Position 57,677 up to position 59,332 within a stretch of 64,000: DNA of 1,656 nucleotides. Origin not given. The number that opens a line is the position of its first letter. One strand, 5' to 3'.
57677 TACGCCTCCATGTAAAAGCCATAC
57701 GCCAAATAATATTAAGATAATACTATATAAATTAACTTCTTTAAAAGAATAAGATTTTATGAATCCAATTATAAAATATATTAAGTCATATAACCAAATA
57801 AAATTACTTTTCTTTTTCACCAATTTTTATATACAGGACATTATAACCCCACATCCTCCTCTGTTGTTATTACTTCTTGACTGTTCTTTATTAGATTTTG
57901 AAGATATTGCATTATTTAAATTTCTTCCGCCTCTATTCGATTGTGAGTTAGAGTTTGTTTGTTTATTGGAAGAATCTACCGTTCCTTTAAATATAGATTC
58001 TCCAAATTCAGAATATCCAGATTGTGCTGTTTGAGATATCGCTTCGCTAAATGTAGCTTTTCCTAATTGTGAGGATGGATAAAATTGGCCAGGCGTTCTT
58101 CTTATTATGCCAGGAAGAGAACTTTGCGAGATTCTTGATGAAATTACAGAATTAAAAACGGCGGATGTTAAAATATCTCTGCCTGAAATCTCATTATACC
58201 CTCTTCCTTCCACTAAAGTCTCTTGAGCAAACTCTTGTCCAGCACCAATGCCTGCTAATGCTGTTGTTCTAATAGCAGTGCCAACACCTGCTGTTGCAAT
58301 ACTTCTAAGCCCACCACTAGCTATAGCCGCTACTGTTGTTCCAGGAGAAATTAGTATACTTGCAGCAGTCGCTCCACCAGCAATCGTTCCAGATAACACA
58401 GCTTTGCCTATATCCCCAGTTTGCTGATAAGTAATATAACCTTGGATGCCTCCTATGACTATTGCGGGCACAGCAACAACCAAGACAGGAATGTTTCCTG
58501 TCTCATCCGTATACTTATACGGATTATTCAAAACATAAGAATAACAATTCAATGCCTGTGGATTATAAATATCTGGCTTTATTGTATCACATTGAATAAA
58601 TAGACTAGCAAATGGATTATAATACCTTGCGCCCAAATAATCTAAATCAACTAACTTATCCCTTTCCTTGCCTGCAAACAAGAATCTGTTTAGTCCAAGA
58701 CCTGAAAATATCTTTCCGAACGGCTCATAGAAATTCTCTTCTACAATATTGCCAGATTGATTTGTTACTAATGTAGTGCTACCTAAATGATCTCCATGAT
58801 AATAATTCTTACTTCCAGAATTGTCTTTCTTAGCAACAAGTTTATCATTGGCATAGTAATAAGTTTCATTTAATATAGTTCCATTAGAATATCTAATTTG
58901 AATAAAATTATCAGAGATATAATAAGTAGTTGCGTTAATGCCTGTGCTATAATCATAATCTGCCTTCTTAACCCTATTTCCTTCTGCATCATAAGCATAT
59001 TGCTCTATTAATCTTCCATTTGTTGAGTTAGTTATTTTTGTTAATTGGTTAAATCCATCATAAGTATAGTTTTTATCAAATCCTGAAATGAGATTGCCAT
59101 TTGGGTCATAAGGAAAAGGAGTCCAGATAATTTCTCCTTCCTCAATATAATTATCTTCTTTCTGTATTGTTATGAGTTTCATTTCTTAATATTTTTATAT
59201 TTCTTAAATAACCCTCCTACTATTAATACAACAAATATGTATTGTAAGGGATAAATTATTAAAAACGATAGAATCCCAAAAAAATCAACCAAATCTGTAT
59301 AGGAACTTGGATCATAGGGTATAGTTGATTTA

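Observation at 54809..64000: Tightly coupled array of five or more short YD-repeat/RHS-tip polymorphic toxin genes, each with its own immunity gene, in a DPANN-like archaeon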

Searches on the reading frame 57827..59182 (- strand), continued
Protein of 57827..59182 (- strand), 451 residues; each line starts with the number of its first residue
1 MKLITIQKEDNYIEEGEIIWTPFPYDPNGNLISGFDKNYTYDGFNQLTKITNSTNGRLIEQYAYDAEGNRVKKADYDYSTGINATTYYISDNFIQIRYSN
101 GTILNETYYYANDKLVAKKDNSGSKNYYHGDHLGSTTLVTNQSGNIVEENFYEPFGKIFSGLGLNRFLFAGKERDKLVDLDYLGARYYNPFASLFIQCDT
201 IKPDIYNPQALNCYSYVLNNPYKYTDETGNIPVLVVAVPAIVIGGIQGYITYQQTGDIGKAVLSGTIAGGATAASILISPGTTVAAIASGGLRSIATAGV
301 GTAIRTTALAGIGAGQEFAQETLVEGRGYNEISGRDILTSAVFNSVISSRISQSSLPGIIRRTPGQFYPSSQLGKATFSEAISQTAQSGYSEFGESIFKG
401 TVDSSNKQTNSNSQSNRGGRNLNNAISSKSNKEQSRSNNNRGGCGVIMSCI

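Call 72: predict_structure(alignment_id=A1)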
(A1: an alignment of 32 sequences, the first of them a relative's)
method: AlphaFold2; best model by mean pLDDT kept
length: 451 residues; sequences in the alignment: 32
mean_pLDDT: 57.8   pTM: 0.48
mean pLDDT of the five models: 57.8, 57.3, 56.7, 55.5, 54.2
residues with pLDDT >= 90: 107; 70-90: 61; 50-70: 34; < 50: 249
segments of 3 or more residues with pLDDT < 50: 1-17, 218-400, 403-448
pLDDT, mean of each block of 10 residues (from residue 1): 38 48 86 95 94 97 93 96 95 94 93 88 92 74 93 74 72 86 85 82 61 58 43 39 34 31 30 27 26 26 28 35 39 32 28 31 31 40 45 46 46 38 37 39 39 44
secondary structure, 60 per line:
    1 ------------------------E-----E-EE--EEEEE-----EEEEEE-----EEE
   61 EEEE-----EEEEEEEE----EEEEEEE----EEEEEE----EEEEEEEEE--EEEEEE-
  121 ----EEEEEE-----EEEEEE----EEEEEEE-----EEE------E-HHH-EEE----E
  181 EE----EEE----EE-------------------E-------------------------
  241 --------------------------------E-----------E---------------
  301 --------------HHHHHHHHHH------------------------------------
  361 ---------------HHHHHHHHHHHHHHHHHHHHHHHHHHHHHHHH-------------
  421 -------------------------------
elements in order: E37-41 E47-52 E58-64 E70-77 E82-88 E93-98 E103-111 E114-119 E125-130 E136-141 E146-152 E158-160 E173-175 E180-182 E187-189 H315-324 H376-407
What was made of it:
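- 57827..59182 (-): 451-aa tip without a signal peptide. It has an N-terminus ending in IIWTPFP, 3 YD repeats, the RHS core, a Gly/Ala-rich hydrophobic C-terminal domain and the Cys tail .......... In the AF2 model, residues 20-215 are confident and form a beta sheet plus plug (call 72).
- Tried and rejected: AF2 gave pLDDT below 50 for the 451-aa tip's C-terminal domain (call 72).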

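Call 75: fold_search(model_id=the predicted structure, library=pdb)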
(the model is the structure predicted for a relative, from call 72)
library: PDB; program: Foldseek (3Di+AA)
matches with E <= 10: 638; with E <= 0.001: 38
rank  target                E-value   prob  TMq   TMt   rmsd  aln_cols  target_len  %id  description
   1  8qja_C                1.3e-10  1.00  0.37  0.17   3.4       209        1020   28  T6SS-linked Rhs repeat protein - Advenella mimigardefordensis VgrG-Rhs core (released 2024-09-25)
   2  8qja_D                2.1e-10  1.00  0.37  0.17   6.1       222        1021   28  T6SS-linked Rhs repeat protein - Advenella mimigardefordensis VgrG-Rhs core (released 2024-09-25)
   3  8qja_A                3.2e-10  1.00  0.37  0.17   3.3       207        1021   28  T6SS-linked Rhs repeat protein - Advenella mimigardefordensis VgrG-Rhs core (released 2024-09-25)
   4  7q97_A                1.3e-09  1.00  0.30  0.15   6.3       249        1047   18  Structure of the bacterial type VI secretion system effector RhsA. (released 2021-12-22)
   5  8qja_B                1.5e-09  1.00  0.37  0.17   3.3       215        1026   26  T6SS-linked Rhs repeat protein - Advenella mimigardefordensis VgrG-Rhs core (released 2024-09-25)
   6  9ifo_A                2.9e-09  1.00  0.20  0.08  14.4       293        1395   23  Structure of Teneurin-Like Protein (TLP) (released 2026-03-11)
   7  6fb3_A                5.1e-09  1.00  0.34  0.09   4.4       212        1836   22  Teneurin 2 Partial Extracellular Domain (released 2018-03-28)
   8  9g2h_A                5.1e-09  1.00  0.25  0.09  10.3       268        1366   18  Mouse Teneurin2 dimer variant A1B0 (released 2026-01-21)
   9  8r54_A                5.7e-09  1.00  0.35  0.09   4.2       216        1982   24  Mouse teneurin-3 non-compact subunit - A0B0 isoform (released 2024-05-08)
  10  9g2f_A                6.4e-09  1.00  0.35  0.10   4.5       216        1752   23  Mouse Teneurin2 dimer variant A1B1 (released 2026-01-21)
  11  6ske_A                8.0e-09  1.00  0.34  0.10   4.4       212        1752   22  Teneurin 2 in complex with Latrophilin 2 Lec domain (released 2020-02-12)
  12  8r50_A                8.5e-09  1.00  0.35  0.09   4.1       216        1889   23  Mouse teneurin-3 compact dimer - A1B1 isoform (released 2024-05-08)
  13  9g41_A                8.5e-09  1.00  0.34  0.12   4.2       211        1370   22  Mouse Teneurin2 dimer variant A0B1 (released 2026-01-21)
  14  6vhh_A                1.3e-08  1.00  0.35  0.10   8.3       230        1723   20  Human Teneurin-2 and human Latrophilin-3 binary complex (released 2020-06-03)
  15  9g42_A                1.4e-08  1.00  0.35  0.10   4.4       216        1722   23  Mouse Teneurin2 dimer variant A0B0 (released 2026-01-21)
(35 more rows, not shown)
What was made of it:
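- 57827..59182 (-): Foldseek matches them to Rhs, teneurin and TcC shells (call 75).
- The AF2 model is confident for residues 20-215 and matches ~210 residues of Rhs, teneurin and TcC structures at rmsd 3.3-4.5 A, covering 8-26% of the target (calls 72, 75).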

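Call 80: find_encoding_contigs(protein=P0121, flank=10000, max_places=1)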
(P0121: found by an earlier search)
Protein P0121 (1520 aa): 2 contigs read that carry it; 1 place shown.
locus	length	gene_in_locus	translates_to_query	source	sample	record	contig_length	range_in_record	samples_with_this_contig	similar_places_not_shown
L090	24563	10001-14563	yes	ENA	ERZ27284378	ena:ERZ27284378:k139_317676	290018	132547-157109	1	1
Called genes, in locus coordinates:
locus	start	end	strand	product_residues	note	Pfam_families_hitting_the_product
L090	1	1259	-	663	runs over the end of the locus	PF04851:ResIII (weak), PF13307:Helicase_C_2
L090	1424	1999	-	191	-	PF00300:His_Phos_1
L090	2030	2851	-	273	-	PF01636:APH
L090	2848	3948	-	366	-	PF04055:Radical_SAM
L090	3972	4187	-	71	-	-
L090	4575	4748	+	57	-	-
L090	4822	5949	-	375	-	PF09997:DUF2238, PF04326:SLFN_AlbA_2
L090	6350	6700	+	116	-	-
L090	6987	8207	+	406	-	PF00589:Phage_integrase (weak)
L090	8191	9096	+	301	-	PF01978:TrmB (weak)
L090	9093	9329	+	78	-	-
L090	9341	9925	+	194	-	-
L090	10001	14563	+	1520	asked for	PF13517:FG-GAP_3 (weak), PF12256:TcdB_toxin_midN, PF05593:RHS_repeat (faint), PF20041:DUF6443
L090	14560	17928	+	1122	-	PF13385:Laminin_G_3, PF25023:TEN_YD-shell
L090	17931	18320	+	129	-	-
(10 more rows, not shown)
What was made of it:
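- On Integron-like cassette array: A tyrosine-recombinase-like gene lies 1.8 kb upstream of the large subunit (call 80).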

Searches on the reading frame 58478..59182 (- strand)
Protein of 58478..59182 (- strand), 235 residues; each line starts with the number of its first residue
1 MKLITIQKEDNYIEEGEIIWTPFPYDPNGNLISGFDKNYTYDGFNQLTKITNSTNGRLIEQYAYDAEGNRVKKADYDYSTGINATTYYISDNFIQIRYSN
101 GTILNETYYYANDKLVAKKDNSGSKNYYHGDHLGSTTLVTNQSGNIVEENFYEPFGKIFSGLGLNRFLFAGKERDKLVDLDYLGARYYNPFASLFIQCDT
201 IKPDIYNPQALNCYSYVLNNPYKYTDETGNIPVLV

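Call 34: search_solved_structures(query=window:58478-59182:-, max_evalue=0.01, show_alignments=2)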
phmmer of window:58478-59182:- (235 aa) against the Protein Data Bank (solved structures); distinct sequences matched with E-value up to 0.01: 21.
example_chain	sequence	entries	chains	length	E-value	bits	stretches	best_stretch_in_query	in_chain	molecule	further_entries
9pt5_A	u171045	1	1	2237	2.6e-13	53.7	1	23-231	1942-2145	Teneurin-like protein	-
9ifo_A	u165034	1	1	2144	6.3e-13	52.4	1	23-229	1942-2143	Teneurin-Like Protein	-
8qja_A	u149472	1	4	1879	4.7e-10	43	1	23-201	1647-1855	Putative type VI secretion system YD repeat-containing Rhs element Vgr protein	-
7q97_A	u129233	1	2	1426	2.6e-09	40.5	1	38-229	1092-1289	Rhs family protein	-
8h8a_A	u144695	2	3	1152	9.6e-09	38.7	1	23-229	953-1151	Putative Rhs-family protein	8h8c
8h8b_A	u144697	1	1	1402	6.6e-08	35.9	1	23-229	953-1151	Putative Rhs-family protein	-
5kis_B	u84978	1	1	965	1.4e-07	34.9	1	127-233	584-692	RHS2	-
6l7i_G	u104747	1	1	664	1.6e-06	31.4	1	121-229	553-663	TccC2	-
9c4k_Q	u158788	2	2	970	1.6e-05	28.1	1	167-232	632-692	Toxin subunit YenC2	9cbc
6suf_F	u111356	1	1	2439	3.3e-05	27.1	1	124-234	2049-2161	TcdB2,TccC3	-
6h6e_F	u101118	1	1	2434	3.3e-05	27.1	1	124-234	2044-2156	TcdB2,TccC3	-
6suq_A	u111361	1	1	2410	6.5e-05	26.1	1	124-232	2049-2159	TcdB2,TccC3,Genome polyprotein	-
6sup_A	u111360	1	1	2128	0.00014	25.1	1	124-229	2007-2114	TcdB2,TccC3,Cell division control protein 42 homolog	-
4o9x_A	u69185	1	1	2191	0.00015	24.9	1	124-228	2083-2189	TcdB2, TccC3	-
6h6g_A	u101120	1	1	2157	0.00017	24.8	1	124-228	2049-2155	TcdB2,TccC3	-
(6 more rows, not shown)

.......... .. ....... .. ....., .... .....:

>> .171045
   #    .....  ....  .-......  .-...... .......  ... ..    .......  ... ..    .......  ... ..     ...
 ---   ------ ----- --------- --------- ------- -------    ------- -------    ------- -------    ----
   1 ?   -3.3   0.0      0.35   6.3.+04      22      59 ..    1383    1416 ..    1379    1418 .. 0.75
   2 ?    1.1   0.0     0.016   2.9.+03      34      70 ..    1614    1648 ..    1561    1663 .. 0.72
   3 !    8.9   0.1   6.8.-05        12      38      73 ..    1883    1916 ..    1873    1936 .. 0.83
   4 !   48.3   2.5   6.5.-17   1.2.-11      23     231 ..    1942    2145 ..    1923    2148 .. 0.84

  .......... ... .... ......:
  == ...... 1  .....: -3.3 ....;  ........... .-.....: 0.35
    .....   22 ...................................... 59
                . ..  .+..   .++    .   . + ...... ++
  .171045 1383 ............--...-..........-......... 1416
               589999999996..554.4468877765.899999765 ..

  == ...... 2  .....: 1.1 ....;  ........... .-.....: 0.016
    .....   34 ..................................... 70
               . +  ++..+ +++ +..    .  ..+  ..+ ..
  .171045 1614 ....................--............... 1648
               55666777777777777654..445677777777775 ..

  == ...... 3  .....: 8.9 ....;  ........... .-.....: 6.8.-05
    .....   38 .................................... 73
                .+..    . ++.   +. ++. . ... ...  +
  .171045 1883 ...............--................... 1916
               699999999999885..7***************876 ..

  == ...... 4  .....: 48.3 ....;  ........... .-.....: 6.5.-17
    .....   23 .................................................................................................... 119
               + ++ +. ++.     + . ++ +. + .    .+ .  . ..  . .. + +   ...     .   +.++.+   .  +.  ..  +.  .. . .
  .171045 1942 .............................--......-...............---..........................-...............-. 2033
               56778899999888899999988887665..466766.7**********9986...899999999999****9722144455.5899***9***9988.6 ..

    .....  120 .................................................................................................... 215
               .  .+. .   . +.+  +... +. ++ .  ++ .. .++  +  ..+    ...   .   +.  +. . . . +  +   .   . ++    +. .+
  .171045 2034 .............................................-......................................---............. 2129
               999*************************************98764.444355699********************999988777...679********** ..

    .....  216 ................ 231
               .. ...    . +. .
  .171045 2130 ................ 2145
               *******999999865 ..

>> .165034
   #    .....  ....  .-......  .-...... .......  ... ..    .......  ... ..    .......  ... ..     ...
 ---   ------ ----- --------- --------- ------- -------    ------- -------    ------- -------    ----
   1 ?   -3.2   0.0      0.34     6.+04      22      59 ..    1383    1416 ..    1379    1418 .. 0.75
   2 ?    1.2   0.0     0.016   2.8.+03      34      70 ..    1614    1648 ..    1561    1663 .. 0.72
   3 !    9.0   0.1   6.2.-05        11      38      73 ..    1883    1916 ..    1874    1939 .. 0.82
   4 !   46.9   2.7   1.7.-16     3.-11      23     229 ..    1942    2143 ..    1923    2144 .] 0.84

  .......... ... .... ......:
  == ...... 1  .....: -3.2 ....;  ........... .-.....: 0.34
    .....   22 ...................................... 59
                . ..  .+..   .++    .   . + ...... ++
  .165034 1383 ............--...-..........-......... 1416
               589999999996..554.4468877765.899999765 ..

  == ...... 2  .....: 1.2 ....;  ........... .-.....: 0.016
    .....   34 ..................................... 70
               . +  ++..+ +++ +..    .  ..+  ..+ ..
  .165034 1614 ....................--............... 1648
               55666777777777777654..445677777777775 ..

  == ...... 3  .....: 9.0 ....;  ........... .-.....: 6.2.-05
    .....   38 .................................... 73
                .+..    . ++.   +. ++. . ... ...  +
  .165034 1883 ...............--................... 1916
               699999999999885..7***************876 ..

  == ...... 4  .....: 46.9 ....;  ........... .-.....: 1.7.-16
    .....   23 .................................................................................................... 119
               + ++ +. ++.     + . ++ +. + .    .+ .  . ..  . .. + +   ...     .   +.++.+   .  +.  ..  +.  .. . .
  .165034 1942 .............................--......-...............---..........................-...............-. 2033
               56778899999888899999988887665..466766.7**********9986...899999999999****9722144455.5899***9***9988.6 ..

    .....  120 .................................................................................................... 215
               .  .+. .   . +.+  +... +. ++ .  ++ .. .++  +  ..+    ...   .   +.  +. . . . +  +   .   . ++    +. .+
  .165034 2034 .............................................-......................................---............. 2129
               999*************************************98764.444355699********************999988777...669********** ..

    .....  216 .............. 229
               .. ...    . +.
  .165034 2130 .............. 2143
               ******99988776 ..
